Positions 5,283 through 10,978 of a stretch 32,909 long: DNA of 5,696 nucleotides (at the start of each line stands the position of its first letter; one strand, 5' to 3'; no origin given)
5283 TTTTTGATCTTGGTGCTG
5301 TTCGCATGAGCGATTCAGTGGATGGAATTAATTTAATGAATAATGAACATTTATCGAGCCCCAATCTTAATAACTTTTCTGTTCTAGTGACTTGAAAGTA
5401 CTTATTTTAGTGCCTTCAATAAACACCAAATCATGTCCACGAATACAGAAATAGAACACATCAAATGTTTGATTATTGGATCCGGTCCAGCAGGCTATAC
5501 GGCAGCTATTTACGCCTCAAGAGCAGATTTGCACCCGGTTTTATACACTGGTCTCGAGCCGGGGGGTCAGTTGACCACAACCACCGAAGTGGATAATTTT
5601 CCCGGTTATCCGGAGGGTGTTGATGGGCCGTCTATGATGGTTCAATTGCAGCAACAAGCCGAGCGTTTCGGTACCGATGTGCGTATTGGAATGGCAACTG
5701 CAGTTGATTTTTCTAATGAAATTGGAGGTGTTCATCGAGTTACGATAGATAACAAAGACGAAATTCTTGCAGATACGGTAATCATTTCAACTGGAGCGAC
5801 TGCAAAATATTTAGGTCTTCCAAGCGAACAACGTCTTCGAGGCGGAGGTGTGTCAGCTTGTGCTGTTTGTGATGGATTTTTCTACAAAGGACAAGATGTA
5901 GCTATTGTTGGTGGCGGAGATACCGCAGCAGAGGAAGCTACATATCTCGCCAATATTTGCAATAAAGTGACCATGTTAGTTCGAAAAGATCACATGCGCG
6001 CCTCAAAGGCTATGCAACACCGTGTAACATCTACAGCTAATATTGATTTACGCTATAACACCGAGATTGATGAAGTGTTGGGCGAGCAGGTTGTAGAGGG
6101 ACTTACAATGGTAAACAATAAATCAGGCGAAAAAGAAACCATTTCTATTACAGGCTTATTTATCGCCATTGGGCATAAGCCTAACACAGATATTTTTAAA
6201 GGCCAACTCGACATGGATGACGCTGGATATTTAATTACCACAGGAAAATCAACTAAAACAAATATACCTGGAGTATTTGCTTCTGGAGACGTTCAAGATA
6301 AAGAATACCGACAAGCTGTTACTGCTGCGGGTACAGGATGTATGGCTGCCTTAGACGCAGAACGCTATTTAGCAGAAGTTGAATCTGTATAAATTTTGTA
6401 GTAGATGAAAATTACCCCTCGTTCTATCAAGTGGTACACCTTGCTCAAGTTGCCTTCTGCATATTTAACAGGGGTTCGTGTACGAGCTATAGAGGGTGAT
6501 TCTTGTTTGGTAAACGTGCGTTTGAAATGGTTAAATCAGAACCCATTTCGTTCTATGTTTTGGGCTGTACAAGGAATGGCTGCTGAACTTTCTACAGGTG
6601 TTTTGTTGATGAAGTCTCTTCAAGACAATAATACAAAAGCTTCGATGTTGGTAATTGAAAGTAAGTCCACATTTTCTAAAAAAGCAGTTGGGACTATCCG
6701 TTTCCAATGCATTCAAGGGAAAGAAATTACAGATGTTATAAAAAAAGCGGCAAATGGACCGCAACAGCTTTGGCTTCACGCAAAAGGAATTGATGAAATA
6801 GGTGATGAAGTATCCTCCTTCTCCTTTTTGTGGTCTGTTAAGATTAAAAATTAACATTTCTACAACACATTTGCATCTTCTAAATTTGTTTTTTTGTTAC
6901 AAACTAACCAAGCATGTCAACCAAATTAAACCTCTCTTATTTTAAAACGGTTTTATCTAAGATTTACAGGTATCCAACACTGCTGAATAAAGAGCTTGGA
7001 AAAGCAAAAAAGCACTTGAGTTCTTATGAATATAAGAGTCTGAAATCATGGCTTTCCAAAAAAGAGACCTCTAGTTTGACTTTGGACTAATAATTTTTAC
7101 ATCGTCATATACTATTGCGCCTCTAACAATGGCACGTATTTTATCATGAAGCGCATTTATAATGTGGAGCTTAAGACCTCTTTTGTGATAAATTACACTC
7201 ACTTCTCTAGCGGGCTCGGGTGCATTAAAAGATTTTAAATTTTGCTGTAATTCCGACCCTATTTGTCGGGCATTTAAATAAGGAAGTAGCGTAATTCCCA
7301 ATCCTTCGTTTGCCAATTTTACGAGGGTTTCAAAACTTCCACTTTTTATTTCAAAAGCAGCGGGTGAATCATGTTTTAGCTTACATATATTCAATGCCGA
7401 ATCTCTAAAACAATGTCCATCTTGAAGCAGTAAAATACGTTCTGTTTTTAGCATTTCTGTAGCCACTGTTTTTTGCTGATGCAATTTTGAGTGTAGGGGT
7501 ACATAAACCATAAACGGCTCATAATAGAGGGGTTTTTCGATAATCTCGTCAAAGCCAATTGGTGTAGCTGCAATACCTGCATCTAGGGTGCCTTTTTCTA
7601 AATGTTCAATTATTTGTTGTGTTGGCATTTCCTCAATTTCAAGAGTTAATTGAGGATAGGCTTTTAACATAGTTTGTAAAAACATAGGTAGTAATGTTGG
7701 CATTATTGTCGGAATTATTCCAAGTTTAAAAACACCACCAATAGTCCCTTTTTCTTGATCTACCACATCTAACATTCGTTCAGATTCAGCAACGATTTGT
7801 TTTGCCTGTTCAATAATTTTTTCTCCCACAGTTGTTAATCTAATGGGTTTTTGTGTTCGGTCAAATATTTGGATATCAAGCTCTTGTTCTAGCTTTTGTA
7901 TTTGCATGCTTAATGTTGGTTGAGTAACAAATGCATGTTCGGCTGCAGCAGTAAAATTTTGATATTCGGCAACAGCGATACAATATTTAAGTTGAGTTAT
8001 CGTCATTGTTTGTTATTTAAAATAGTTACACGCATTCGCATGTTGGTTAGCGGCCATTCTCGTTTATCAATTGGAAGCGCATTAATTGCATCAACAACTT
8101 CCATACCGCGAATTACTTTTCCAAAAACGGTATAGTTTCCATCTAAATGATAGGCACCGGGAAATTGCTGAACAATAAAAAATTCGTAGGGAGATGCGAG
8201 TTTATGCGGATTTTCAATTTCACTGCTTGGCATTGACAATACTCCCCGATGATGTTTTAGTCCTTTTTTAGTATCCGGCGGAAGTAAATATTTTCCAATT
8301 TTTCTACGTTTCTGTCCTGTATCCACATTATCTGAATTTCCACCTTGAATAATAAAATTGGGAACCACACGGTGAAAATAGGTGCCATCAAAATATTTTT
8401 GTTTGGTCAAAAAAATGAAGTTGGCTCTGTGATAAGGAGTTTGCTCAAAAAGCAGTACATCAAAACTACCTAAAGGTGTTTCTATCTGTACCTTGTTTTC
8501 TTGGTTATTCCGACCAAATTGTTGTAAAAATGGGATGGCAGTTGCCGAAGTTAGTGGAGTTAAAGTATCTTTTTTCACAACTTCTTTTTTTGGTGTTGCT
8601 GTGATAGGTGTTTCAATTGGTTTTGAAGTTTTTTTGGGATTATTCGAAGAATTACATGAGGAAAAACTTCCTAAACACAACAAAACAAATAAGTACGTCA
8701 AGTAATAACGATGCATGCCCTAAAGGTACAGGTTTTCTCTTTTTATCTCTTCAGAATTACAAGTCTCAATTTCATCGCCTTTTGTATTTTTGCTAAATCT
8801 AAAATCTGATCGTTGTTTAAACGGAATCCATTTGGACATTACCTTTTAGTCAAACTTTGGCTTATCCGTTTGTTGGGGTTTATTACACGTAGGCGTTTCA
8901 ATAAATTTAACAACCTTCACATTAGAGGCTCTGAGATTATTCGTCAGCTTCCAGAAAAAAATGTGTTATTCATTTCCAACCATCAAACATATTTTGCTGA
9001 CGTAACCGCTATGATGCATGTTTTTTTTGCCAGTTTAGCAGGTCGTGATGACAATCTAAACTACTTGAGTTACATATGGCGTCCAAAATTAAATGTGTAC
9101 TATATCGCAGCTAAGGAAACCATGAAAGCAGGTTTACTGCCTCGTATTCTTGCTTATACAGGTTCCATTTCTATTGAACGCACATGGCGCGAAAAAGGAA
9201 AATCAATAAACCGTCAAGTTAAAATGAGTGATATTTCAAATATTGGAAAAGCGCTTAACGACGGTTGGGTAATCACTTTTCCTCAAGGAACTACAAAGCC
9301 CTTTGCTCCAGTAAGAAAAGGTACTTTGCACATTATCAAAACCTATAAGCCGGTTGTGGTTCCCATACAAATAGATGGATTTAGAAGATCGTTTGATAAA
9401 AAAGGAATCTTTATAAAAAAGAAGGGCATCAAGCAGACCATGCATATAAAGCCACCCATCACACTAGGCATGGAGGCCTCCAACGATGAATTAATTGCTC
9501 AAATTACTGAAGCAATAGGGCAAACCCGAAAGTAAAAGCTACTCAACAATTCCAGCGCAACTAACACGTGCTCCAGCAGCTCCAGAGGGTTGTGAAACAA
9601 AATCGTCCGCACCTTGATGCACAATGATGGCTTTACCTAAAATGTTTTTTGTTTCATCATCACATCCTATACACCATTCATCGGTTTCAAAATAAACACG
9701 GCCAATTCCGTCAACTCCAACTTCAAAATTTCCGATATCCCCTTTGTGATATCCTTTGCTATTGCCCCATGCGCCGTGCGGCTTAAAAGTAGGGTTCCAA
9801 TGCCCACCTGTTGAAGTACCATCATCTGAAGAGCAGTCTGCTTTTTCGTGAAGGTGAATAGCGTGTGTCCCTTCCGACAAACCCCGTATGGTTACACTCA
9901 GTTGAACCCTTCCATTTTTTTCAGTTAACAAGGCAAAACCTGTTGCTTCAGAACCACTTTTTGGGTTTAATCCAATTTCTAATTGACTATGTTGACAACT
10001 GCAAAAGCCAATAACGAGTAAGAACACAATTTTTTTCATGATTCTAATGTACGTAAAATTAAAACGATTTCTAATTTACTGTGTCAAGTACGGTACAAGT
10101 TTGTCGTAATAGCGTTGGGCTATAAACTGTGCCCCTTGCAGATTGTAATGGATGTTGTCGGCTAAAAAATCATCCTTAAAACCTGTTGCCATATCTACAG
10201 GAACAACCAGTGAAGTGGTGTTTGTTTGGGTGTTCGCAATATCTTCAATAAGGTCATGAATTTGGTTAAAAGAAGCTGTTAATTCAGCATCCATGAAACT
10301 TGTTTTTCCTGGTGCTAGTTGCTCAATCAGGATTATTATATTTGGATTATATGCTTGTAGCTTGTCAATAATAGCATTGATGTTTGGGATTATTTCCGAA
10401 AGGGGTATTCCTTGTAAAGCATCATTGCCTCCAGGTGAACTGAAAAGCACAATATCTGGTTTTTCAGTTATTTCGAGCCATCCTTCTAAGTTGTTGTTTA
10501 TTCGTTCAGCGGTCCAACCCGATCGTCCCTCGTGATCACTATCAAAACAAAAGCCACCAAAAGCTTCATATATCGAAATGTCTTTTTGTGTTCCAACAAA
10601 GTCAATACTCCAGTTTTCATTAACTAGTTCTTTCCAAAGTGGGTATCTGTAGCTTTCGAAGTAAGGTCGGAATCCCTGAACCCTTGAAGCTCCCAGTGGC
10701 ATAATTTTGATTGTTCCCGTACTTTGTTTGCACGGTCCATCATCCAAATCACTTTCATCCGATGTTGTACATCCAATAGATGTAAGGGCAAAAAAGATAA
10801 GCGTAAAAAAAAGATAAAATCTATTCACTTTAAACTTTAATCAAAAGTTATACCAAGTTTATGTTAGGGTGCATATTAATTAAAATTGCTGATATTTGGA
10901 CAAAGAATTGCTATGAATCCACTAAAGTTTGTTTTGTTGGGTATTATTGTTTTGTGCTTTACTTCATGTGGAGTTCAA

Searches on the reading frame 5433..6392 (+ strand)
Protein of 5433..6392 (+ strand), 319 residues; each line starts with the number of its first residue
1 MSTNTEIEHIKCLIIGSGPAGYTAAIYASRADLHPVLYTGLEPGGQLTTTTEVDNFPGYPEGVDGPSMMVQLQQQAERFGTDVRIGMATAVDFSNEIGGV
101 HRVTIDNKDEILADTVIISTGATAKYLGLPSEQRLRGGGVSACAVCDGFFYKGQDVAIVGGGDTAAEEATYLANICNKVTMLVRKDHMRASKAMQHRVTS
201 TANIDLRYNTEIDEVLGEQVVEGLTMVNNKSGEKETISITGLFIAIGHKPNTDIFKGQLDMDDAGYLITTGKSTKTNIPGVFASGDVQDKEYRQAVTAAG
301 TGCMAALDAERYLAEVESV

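Call 76: search_protein_families(library=pfam, proteins=[window:5433-6392:+], max_evalue=0.00001)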
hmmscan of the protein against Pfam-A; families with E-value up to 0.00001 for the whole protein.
window:5433-6392:+ (319 aa): 3 families
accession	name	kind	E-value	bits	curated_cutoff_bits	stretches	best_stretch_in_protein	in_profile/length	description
PF07992.20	Pyr_redox_2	-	2.8e-44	152.1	26.1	1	11-302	2-291/291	Pyridine nucleotide-disulphide oxidoreductase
PF13738.12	Pyr_redox_3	-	1.6e-18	67.5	30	1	99-285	112-305/305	Pyridine nucleotide-disulphide oxidoreductase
PF00070.33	Pyr_redox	-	6.3e-14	52.7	22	1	156-226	2-79/82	Pyridine nucleotide-disulphide oxidoreductase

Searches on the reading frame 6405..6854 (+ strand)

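Call 76: search_protein_families(library=pfam, proteins=[window:6405-6854:+], max_evalue=0.00001)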
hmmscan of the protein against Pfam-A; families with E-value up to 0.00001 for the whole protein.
window:6405-6854:+ (149 aa): 1 family
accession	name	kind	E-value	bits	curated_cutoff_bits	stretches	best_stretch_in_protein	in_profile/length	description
PF14539.12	DUF4442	-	8.5e-08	32.9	25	1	14-144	11-131/132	Domain of unknown function (DUF4442)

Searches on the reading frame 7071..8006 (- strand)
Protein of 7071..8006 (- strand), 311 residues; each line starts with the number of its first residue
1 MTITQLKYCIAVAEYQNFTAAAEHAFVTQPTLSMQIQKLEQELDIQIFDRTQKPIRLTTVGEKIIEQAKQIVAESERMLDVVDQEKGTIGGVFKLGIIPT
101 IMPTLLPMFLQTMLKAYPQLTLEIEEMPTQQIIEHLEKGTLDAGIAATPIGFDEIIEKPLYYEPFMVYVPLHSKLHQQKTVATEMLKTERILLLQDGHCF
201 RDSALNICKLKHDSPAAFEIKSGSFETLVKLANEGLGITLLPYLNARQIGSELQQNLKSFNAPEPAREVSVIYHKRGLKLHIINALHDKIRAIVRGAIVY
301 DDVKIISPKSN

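Call 76: search_protein_families(library=pfam, proteins=[window:7071-8006:-], max_evalue=0.00001)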
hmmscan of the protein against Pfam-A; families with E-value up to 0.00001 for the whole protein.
window:7071-8006:- (311 aa): 2 families
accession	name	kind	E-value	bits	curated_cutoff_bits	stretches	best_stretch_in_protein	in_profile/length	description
PF03466.25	LysR_substrate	-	6.5e-32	111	28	1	89-291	4-205/209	LysR substrate binding domain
PF00126.33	HTH_1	-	1.6e-20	73.2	26.6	1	4-62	2-60/60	Bacterial regulatory helix-turn-helix protein, lysR family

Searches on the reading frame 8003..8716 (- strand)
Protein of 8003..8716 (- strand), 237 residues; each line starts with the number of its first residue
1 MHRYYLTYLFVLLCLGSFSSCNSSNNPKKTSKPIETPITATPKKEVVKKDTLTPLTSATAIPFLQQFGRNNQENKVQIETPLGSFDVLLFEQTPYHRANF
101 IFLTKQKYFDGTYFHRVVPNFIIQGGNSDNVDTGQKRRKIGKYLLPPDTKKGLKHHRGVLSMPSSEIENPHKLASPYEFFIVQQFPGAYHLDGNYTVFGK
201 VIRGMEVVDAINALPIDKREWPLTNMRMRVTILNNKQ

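Call 76: search_protein_families(library=pfam, proteins=[window:8003-8716:-], max_evalue=0.00001)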
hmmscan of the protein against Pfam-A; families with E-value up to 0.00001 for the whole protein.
window:8003-8716:- (237 aa): 1 family
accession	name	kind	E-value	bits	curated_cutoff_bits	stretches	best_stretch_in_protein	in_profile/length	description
PF00160.26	Pro_isomerase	-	4.6e-39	134.6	21.7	1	76-229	2-155/159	Cyclophilin type peptidyl-prolyl cis-trans isomerase/CLD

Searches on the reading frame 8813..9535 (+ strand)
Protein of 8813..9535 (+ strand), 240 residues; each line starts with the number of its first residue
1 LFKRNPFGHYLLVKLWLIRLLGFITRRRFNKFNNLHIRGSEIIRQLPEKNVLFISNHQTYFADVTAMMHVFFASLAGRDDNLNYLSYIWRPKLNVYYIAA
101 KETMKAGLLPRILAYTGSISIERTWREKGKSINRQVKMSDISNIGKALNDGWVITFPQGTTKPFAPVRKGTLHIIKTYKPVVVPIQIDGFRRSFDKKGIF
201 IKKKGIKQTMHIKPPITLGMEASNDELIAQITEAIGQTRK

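Call 76: search_protein_families(library=pfam, proteins=[window:8813-9535:+], max_evalue=0.00001)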
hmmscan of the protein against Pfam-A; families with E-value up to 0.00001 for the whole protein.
window:8813-9535:+ (240 aa): 1 family
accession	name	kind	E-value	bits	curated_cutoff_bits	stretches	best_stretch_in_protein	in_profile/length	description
PF01553.26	Acyltransferase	-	2.7e-10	40.6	23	1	36-187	3-131/132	Acyltransferase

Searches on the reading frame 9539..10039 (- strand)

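Call 76: search_protein_families(library=pfam, proteins=[window:9539-10039:-], max_evalue=0.00001)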
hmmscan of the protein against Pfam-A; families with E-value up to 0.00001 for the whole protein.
window:9539-10039:- (166 aa): 1 family
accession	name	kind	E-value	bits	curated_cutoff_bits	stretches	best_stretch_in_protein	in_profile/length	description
PF00080.25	Sod_Cu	-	1.4e-34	119.8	28.9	1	33-164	2-133/133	Copper/zinc superoxide dismutase (SODC)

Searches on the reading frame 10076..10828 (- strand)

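Call 77: search_protein_families(library=pfam, proteins=[window:10076-10828:-], max_evalue=0.00001)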
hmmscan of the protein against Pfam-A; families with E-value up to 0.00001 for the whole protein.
window:10076-10828:- (250 aa): 1 family
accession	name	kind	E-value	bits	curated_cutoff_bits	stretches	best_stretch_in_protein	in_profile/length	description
PF13472.12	Lipase_GDSL_2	-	2.2e-10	41.8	32.9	1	100-234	39-177/178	GDSL-like Lipase/Acylhydrolase family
